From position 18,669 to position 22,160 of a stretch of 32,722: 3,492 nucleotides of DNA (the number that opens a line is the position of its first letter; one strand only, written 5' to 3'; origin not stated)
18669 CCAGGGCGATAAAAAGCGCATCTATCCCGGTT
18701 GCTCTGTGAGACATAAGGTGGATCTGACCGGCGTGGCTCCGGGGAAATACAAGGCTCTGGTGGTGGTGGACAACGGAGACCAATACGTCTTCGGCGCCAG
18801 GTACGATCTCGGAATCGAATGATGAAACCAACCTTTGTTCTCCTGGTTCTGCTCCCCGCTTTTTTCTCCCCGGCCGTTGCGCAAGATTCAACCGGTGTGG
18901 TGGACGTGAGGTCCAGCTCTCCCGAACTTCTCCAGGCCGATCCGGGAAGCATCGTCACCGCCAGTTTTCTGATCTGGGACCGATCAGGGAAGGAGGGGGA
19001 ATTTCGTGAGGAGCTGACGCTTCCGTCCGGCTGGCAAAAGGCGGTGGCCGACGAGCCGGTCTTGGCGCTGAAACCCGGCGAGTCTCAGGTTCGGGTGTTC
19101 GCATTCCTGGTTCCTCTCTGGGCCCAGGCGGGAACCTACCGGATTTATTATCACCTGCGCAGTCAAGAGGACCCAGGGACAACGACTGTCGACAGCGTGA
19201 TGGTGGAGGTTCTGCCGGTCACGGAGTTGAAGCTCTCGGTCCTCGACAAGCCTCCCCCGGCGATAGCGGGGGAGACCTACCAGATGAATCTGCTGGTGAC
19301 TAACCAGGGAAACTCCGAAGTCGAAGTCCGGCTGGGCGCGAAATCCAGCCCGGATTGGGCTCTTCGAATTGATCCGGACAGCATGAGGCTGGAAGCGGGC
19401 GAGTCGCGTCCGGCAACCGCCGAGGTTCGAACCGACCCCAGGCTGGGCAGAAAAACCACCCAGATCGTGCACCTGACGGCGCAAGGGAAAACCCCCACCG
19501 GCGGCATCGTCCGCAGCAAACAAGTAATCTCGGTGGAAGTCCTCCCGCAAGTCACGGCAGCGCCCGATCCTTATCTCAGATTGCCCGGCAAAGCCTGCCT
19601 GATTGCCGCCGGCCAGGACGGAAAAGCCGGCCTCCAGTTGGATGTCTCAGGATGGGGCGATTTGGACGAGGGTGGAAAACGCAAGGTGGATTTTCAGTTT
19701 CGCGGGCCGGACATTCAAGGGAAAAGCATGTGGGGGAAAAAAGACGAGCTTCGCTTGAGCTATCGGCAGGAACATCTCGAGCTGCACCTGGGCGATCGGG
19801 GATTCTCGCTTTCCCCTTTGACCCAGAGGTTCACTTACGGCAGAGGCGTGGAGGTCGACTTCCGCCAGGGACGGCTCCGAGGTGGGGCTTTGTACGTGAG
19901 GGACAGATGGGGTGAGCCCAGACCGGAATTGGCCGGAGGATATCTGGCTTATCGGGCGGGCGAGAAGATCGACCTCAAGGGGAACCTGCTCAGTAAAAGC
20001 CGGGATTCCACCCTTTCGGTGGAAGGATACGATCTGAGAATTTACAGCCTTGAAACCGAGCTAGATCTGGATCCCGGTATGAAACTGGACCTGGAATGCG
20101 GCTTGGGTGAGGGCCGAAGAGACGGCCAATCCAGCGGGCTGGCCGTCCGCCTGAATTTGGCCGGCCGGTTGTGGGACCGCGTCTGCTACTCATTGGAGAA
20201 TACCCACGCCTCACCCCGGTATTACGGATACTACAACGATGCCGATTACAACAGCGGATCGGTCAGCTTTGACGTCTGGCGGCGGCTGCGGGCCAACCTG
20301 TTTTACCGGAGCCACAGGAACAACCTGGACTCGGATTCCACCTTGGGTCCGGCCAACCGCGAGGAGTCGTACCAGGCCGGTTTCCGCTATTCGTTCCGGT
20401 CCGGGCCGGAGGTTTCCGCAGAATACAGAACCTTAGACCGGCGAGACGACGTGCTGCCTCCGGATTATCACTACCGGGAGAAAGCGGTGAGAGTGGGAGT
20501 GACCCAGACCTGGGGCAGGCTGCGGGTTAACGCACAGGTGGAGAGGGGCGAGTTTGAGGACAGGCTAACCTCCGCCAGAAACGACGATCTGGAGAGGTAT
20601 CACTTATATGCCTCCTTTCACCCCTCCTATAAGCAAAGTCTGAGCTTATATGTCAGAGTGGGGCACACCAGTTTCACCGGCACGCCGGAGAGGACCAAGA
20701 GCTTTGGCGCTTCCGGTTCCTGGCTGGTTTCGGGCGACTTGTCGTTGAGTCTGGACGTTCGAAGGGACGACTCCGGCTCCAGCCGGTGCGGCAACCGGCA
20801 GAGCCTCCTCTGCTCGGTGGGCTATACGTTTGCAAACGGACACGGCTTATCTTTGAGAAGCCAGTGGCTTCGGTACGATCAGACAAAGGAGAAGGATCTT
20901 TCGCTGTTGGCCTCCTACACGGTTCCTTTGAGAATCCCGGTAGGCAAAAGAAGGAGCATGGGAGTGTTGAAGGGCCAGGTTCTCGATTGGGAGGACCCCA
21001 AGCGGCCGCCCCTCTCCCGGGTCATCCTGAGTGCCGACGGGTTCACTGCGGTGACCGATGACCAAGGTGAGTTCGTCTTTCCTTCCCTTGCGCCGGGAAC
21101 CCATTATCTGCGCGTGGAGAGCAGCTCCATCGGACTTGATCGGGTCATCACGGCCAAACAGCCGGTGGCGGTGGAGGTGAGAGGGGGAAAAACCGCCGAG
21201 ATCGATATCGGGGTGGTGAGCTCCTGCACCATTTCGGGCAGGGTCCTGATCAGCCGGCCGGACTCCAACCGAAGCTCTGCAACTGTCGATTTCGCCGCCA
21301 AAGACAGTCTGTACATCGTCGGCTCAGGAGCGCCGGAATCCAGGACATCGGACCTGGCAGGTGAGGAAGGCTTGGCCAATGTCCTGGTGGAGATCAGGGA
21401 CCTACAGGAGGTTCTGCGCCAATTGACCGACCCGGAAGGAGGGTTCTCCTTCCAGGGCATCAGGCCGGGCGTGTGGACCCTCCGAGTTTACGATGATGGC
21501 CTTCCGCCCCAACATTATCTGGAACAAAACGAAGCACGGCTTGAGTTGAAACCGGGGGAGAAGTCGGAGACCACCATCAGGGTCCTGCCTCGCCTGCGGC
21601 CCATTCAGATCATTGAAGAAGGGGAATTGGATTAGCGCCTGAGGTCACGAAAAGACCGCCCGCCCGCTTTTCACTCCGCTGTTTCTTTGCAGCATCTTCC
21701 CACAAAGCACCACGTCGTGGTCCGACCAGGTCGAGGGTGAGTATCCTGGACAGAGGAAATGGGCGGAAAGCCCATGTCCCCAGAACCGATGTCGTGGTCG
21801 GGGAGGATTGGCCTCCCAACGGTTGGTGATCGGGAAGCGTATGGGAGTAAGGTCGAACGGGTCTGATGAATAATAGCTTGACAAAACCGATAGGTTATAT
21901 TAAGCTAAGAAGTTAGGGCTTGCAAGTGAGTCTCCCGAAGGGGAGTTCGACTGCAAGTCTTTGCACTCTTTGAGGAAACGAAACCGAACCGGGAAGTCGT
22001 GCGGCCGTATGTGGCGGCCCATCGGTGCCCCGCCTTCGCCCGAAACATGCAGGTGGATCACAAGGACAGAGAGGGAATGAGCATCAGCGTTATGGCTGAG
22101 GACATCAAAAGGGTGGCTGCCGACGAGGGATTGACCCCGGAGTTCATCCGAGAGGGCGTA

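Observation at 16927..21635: Four-gene operon of secreted proteins laid out like a non-canonical chaperone-usher / surface-fibre assembly system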

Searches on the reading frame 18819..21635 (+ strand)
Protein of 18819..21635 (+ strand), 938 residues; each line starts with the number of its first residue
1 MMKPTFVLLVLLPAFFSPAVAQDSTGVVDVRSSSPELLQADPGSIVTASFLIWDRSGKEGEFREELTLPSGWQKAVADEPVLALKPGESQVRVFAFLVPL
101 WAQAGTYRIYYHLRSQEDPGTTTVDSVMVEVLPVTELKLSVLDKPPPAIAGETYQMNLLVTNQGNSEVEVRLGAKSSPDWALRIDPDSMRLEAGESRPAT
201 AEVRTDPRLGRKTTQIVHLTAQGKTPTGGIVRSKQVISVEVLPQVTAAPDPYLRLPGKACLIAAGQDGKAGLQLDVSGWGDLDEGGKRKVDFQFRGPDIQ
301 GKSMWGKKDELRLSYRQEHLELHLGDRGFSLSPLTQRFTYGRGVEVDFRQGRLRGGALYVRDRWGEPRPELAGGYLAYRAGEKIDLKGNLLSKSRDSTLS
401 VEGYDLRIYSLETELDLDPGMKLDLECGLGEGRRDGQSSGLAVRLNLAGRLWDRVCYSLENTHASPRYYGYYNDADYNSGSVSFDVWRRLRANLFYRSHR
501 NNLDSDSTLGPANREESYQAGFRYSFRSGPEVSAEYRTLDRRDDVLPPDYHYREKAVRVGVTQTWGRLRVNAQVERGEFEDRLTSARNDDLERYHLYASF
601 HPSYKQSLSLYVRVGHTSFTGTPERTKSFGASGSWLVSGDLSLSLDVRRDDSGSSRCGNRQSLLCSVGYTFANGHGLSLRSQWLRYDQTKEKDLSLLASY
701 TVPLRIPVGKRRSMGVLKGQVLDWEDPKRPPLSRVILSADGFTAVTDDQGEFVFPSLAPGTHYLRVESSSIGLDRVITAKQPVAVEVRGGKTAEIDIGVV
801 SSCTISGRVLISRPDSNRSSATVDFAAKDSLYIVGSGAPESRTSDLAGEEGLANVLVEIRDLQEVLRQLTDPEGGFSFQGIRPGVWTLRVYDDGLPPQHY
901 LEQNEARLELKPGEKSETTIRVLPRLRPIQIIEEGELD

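Call 3: search_protein_families(library=pfam, proteins=[window:18819-21635:+], max_evalue=1)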
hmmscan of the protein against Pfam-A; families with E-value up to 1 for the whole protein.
window:18819-21635:+ (938 aa): 13 families
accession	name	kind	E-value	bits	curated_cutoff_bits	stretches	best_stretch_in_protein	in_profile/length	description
PF13620.12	CarboxypepD_reg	-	5e-12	46.4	32.3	2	717-792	2-74/82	Carboxypeptidase regulatory-like domain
PF10633.15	NPCBM_assoc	-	8.4e-10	39.1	24.4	2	65-114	27-76/78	NPCBM-associated, NEW3 domain of alpha-galactosidase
PF13609.12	Porin_4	-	6e-06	26.7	27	1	479-651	144-306/310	Gram-negative porin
PF17210.9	SdrD_B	-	7.4e-05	23.4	29.7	1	847-890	19-64/112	SdrD B-like domain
PF13715.12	CarbopepD_reg_2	-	9.7e-05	22.8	32.2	1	718-768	2-52/88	CarboxypepD_reg-like domain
PF14686.12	fn3_3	-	0.00019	21.6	24.4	1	870-896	31-57/75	Polysaccharide lyase family 4, domain II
PF11614.14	FixG_C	-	0.00039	21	25.6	1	157-234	36-113/119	IG-like fold at C-terminal of FixG, putative oxidoreductase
PF07210.18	DUF1416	-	0.0011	19.3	23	1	714-786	19-92/97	Protein of unknown function (DUF1416)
PF17802.7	SpaA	-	0.0013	19.3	23.1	1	743-796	35-86/91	Prealbumin-like fold domain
PF09430.16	EMC7_beta-sandw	-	0.0058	17.2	26.6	1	733-775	10-54/122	ER membrane protein complex subunit 7, beta-sandwich domain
PF22067.2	Cep192_D3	-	0.012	16.1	27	1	150-206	15-70/99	Cep192 domain 3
PF23619.1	Ig_VWA7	-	0.12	13.1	27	1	145-223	9-86/104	VWA7 Ig-like domain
PF12180.13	EABR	-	0.15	12.1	25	1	677-691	8-22/34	TSG101 and ALIX binding domain of CEP55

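Call 4: search_protein_families(library=ncbifam, proteins=[window:18819-21635:+], max_evalue=1)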
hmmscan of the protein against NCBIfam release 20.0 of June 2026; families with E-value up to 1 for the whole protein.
window:18819-21635:+ (938 aa): 3 families
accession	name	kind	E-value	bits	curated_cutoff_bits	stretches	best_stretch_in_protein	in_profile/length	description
NF041740.1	choice_anch_T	equivalog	0.00045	19.4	70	1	154-233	49-130/259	choice-of-anchor T family protein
NF033506.0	PACE-CTERM-PROT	exception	0.0024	16.6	110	1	94-197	431-546/627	putative S-layer protein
TIGR03014.2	EpsL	equivalog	0.018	14.1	275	0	499-647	156-314/385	XrtB/PEP-CTERM-associated polysaccharide biosynthesis outer membrane protein EpsL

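Call 10: find_homologous_proteins(query=window:18819-21635:+)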
Query window:18819-21635:+ (938 aa): 56 proteins with E <= 0.001 among 8000 candidates.
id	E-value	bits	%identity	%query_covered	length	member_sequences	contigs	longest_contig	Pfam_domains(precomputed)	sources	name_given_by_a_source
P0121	0.0e+0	1924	91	100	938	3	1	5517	PF13715.13,PF13609.13,PF13620.13,PF10633.16,PF22904.4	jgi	jgi:hypothetical protein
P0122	0.0e+0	1780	82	100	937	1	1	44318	PF13609.13,PF13620.13,PF10633.16,PF22904.4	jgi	jgi:hypothetical protein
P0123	0.0e+0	1762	82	99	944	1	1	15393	PF13715.13,PF13620.13,PF10633.16,PF22904.4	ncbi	-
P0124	0.0e+0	1654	77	99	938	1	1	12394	PF13715.13,PF13620.13,PF10633.16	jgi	jgi:hypothetical protein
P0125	0.0e+0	1328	62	99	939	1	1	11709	PF17802.8,PF13620.13,PF22904.4,PF17210.10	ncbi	-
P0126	0.0e+0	1247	59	99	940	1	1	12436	PF13620.13,PF22904.4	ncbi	-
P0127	0.0e+0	1222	57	99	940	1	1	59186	PF11614.15,PF13620.13,PF17210.10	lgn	-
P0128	0.0e+0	1066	51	89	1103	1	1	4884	PF11614.15,PF13715.13,PF08486.16,PF13620.13,PF22904.4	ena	-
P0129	0.0e+0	1059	51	99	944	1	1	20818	PF11614.15,PF13715.13,PF14686.13,PF17802.8,PF13620.13,PF22904.4,PF17210.10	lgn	-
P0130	0.0e+0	1056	51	89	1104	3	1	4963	PF11614.15,PF13715.13,PF13620.13,PF09430.17,PF22904.4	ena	-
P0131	0.0e+0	1043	50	99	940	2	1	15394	PF13715.13,PF17802.8,PF22067.3,PF13620.13,PF22904.4,PF17210.10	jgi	jgi:hypothetical protein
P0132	0.0e+0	1032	50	89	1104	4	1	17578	PF13715.13,PF17802.8,PF13620.13,PF09430.17,PF22904.4,PF17210.10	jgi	-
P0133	0.0e+0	1027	51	87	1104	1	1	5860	PF11614.15,PF13715.13,PF17802.8,PF13620.13,PF22904.4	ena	-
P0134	0.0e+0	1022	49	89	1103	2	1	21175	PF13715.13,PF08486.16,PF17802.8,PF13620.13,PF09430.17,PF22904.4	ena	-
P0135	4.1e-298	1009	49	89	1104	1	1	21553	PF22067.3,PF13620.13,PF09430.17,PF22904.4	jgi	jgi:hypothetical protein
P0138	4.2e-296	1003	49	89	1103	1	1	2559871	PF13715.13,PF14686.13,PF17802.8,PF13620.13,PF09430.17,PF22904.4,PF17210.10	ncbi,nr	ncbi:MAG: hypothetical protein JSV10_09845 [Candidatus Zixiibacteriota bacterium]|nr:MAG: hypothetic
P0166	1.0e-159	551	34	99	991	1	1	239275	PF13715.13,PF14686.13,PF23619.2,PF13620.13,PF22904.4,PF17210.10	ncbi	ncbi:MAG: hypothetical protein AB2L14_00085 [Candidatus Xenobiia bacterium LiM19]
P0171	2.0e-119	418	31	98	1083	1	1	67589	PF05036.19,PF13715.13,PF17802.8,PF13620.13,PF22904.4,PF17210.10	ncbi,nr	ncbi:MAG: SPOR domain-containing protein [Clostridiales bacterium]|nr:SPOR domain-containing protein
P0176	4.3e-49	185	25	97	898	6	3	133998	PF11614.15,PF13620.13,PF10633.16,PF17210.10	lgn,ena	-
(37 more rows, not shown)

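Call 41: search_solved_structures(query=A5, max_evalue=10, show_alignments=0)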
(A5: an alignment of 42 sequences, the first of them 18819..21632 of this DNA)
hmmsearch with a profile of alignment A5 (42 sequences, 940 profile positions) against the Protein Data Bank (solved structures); distinct sequences matched with E-value up to 10: 22.
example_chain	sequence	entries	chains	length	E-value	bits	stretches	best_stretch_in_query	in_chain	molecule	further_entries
9c7v_B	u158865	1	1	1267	2.2e-08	36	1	716-781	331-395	BOS complex subunit NOMO2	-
8k2f_A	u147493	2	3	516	0.0054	18.2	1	80-117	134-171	Oligosaccharide-releasing beta-N-acetylgalactosaminidase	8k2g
9c7u_B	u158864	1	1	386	0.013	17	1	723-764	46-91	BOS complex subunit NOMO2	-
2kpn_A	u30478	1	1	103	0.067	14.5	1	101-136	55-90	Bacillolysin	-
4wi0_B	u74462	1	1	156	0.19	13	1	865-894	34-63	Cellulosomal scaffoldin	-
4u3s_B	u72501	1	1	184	0.24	12.7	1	865-894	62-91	Cellulosomal scaffoldin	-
1wcq_A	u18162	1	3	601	0.39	12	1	40-139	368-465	SIALIDASE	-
2ber_A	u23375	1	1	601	0.39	12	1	40-139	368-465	BACTERIAL SIALIDASE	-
1w8n_A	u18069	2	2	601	0.39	12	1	40-139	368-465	BACTERIAL SIALIDASE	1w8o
2bzd_A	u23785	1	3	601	0.39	12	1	40-139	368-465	BACTERIAL SIALIDASE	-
1eut_A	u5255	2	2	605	0.39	12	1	40-139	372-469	SIALIDASE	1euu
8bdw_A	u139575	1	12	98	0.57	11.5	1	842-920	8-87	Cell surface adherence protein,collagen-binding domain, LPXTG-motif cell wall anchor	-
6oqh_A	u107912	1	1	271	0.6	11.4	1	551-657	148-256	Outer membrane protein G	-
7n6g_1J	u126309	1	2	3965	0.69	11.2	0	158-210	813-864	HYDIN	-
1uwy_A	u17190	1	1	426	1.1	10.6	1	716-765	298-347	CARBOXYPEPTIDASE M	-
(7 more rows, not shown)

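Call 90: search_protein_families(library=pfam, proteins=[P0138, P0171, P0134, P0166, P0176], max_evalue=0.01)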
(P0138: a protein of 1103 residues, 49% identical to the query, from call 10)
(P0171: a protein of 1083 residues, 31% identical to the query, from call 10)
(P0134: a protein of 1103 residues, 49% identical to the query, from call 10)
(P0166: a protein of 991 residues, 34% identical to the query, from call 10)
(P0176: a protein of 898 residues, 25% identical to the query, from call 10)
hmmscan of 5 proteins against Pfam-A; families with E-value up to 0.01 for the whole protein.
P0138 (1103 aa): 12 families
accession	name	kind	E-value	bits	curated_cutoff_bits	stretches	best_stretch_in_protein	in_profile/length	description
PF13620.12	CarboxypepD_reg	-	4.6e-13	49.8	32.3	2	717-770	2-58/82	Carboxypeptidase regulatory-like domain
PF17802.7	SpaA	-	9e-09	35.8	23.1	1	740-797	32-87/91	Prealbumin-like fold domain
PF14686.12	fn3_3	-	1.8e-07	31.2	24.4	0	1031-1058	31-58/75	Polysaccharide lyase family 4, domain II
PF13715.12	CarbopepD_reg_2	-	3.3e-06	27.5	32.2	1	718-767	2-51/88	CarboxypepD_reg-like domain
PF13609.12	Porin_4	-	5e-06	27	27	0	591-702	183-292/310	Gram-negative porin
PF17210.9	SdrD_B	-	5.2e-06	27.1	29.7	0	740-767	38-65/112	SdrD B-like domain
PF09430.16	EMC7_beta-sandw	-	6e-06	26.9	26.6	0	734-775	11-54/122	ER membrane protein complex subunit 7, beta-sandwich domain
PF08486.15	SpoIID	-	2.8e-05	25.1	23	1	947-991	4-46/97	Stage II sporulation protein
PF10633.15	NPCBM_assoc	-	9.7e-05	22.9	24.4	1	59-114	21-76/78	NPCBM-associated, NEW3 domain of alpha-galactosidase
PF11614.14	FixG_C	-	0.00013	22.5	25.6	1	157-225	36-105/119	IG-like fold at C-terminal of FixG, putative oxidoreductase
PF22067.2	Cep192_D3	-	0.00039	20.9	27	1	151-221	16-84/99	Cep192 domain 3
PF23619.1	Ig_VWA7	-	0.00074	20.2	27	1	145-227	9-90/104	VWA7 Ig-like domain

P0171 (1083 aa): 9 families
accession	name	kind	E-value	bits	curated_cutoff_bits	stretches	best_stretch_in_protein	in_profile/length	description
PF13620.12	CarboxypepD_reg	-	8.7e-15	55.3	32.3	2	871-940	14-80/82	Carboxypeptidase regulatory-like domain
PF17210.9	SdrD_B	-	1.3e-09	38.7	29.7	2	742-782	18-64/112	SdrD B-like domain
PF13715.12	CarbopepD_reg_2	-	4.2e-08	33.5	32.2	1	735-781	2-49/88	CarboxypepD_reg-like domain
PF05036.18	SPOR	-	5.4e-08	33.5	21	1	974-1045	2-74/76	SPOR domain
PF17802.7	SpaA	-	1.1e-07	32.4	23.1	1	870-939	15-87/91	Prealbumin-like fold domain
PF11614.14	FixG_C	-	0.00011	22.8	25.6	1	162-226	37-102/119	IG-like fold at C-terminal of FixG, putative oxidoreductase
PF14686.12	fn3_3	-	0.00014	22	24.4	0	888-914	30-56/75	Polysaccharide lyase family 4, domain II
PF22067.2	Cep192_D3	-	0.0015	19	27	1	154-223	15-82/99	Cep192 domain 3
PF09430.16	EMC7_beta-sandw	-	0.0036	17.9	26.6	0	876-913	12-49/122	ER membrane protein complex subunit 7, beta-sandwich domain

P0134 (1103 aa): 9 families
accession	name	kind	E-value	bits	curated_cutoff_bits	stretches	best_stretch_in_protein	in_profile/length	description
PF13620.12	CarboxypepD_reg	-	2.6e-11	44.1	32.3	1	718-769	2-56/82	Carboxypeptidase regulatory-like domain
PF13715.12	CarbopepD_reg_2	-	3.8e-09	36.9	32.2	1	718-767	1-50/88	CarboxypepD_reg-like domain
PF17802.7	SpaA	-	2.9e-07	31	23.1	1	736-796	31-85/91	Prealbumin-like fold domain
PF09430.16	EMC7_beta-sandw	-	1.1e-06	29.2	26.6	1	729-769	5-47/122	ER membrane protein complex subunit 7, beta-sandwich domain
PF08486.15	SpoIID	-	9.4e-06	26.6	23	1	957-991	14-46/97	Stage II sporulation protein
PF17210.9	SdrD_B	-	3e-05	24.6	29.7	0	743-769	40-66/112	SdrD B-like domain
PF14686.12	fn3_3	-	7.2e-05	22.9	24.4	0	1031-1056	31-56/75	Polysaccharide lyase family 4, domain II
PF11614.14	FixG_C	-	0.00011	22.8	25.6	0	159-228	37-106/119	IG-like fold at C-terminal of FixG, putative oxidoreductase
PF22067.2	Cep192_D3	-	0.0021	18.5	27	0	157-222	21-84/99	Cep192 domain 3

P0166 (991 aa): 7 families
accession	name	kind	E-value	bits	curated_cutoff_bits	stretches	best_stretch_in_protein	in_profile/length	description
PF13620.12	CarboxypepD_reg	-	2.3e-14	53.9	32.3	2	769-822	2-58/82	Carboxypeptidase regulatory-like domain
PF13715.12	CarbopepD_reg_2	-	8.4e-08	32.6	32.2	1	769-825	1-55/88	CarboxypepD_reg-like domain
PF14686.12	fn3_3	-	1.1e-05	25.5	24.4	0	913-939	31-57/75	Polysaccharide lyase family 4, domain II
PF17210.9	SdrD_B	-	1.7e-05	25.4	29.7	0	893-934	22-65/112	SdrD B-like domain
PF23619.1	Ig_VWA7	-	1.9e-05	25.3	27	1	160-241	9-89/104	VWA7 Ig-like domain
PF17802.7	SpaA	-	6.4e-05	23.5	23.1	0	896-932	17-57/91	Prealbumin-like fold domain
PF11614.14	FixG_C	-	0.0006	20.4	25.6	0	173-234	37-101/119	IG-like fold at C-terminal of FixG, putative oxidoreductase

P0176 (898 aa): 5 families
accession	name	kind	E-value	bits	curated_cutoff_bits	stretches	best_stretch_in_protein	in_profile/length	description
PF10633.15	NPCBM_assoc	-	6.9e-11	42.6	24.4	1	45-102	15-73/78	NPCBM-associated, NEW3 domain of alpha-galactosidase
PF11614.14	FixG_C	-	7.4e-08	33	25.6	1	148-225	36-111/119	IG-like fold at C-terminal of FixG, putative oxidoreductase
PF13620.12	CarboxypepD_reg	-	2e-07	31.7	32.3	1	710-749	10-55/82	Carboxypeptidase regulatory-like domain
PF17210.9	SdrD_B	-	2.1e-05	25.1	29.7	0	786-846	2-64/112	SdrD B-like domain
PF23619.1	Ig_VWA7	-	0.00034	21.3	27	0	26-98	6-77/104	VWA7 Ig-like domain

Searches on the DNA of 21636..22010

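Call 94: search_rna_families(source=window, start=21636, end=22010, threshold=evalue, max_evalue=1)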
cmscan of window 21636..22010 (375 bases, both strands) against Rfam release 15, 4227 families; matches with E-value up to 1: 0.
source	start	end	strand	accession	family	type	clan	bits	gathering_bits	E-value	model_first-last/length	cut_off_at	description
